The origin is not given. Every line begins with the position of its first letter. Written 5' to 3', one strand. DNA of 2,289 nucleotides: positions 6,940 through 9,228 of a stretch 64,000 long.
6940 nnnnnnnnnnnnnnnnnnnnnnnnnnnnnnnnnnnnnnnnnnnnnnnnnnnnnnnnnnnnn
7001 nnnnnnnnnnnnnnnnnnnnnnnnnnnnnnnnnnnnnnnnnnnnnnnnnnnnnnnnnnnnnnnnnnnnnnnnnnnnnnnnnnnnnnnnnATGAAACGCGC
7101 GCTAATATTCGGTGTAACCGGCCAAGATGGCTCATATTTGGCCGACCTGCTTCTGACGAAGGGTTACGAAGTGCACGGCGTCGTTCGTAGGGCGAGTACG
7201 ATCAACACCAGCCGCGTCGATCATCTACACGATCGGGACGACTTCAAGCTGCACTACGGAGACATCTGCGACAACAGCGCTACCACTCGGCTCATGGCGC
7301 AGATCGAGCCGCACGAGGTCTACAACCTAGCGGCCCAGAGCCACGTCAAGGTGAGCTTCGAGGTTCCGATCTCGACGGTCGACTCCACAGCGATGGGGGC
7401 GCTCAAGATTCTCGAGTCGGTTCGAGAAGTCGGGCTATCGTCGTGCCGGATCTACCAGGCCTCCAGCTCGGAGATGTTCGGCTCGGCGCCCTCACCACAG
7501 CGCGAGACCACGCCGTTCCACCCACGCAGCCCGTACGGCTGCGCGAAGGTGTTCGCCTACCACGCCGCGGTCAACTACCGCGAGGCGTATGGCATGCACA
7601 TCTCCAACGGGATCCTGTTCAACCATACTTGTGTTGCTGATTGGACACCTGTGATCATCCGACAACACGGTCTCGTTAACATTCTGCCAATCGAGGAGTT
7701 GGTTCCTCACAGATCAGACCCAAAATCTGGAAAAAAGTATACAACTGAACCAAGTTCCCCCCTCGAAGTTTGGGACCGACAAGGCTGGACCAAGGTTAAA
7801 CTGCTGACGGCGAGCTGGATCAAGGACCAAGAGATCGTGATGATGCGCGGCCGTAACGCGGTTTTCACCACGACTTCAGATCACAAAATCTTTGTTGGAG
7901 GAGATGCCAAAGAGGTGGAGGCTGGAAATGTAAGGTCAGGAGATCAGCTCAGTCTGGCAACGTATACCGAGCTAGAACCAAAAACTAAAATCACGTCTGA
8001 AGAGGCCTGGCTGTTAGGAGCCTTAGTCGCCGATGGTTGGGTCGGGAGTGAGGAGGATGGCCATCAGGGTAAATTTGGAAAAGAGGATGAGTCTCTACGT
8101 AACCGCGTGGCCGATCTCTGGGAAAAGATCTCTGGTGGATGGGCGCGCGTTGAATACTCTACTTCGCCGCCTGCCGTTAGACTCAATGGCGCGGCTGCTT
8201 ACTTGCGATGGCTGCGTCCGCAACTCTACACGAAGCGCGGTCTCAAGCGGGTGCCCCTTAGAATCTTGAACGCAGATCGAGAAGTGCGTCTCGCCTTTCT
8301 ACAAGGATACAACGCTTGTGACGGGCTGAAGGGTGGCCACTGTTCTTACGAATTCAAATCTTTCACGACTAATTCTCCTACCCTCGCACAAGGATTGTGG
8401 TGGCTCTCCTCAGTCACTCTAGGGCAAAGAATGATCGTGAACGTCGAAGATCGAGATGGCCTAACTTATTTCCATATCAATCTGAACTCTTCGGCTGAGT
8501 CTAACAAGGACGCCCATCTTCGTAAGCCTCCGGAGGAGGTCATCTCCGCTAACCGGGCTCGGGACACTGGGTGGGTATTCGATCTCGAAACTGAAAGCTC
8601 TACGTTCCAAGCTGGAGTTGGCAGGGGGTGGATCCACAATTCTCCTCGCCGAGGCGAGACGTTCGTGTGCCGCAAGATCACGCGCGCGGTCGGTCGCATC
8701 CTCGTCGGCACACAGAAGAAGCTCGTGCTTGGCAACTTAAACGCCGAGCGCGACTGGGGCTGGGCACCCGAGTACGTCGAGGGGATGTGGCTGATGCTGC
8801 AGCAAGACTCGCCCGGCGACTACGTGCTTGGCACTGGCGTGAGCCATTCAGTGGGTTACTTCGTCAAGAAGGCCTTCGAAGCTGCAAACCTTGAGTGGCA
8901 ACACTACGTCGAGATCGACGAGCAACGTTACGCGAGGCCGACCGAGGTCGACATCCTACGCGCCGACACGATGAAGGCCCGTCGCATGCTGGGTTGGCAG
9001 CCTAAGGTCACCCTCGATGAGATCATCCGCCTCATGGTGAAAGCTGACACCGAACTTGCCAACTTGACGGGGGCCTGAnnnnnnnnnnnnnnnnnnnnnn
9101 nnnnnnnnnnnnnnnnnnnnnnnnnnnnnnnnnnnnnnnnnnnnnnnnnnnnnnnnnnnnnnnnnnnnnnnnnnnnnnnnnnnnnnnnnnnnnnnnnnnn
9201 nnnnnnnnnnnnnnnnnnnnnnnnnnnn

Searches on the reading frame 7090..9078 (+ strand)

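Call 90: search_protein_families(library=phrogs, proteins=[window:7090-9078:+], max_evalue=0.01)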
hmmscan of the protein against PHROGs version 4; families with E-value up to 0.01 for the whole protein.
window:7090-9078:+ (662 aa): 1 family
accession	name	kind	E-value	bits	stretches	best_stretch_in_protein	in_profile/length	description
phrog_540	-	DNA, RNA and nucleotide metabolism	2e-71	242.3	2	1-179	292-460/715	nucleotide-sugar epimerase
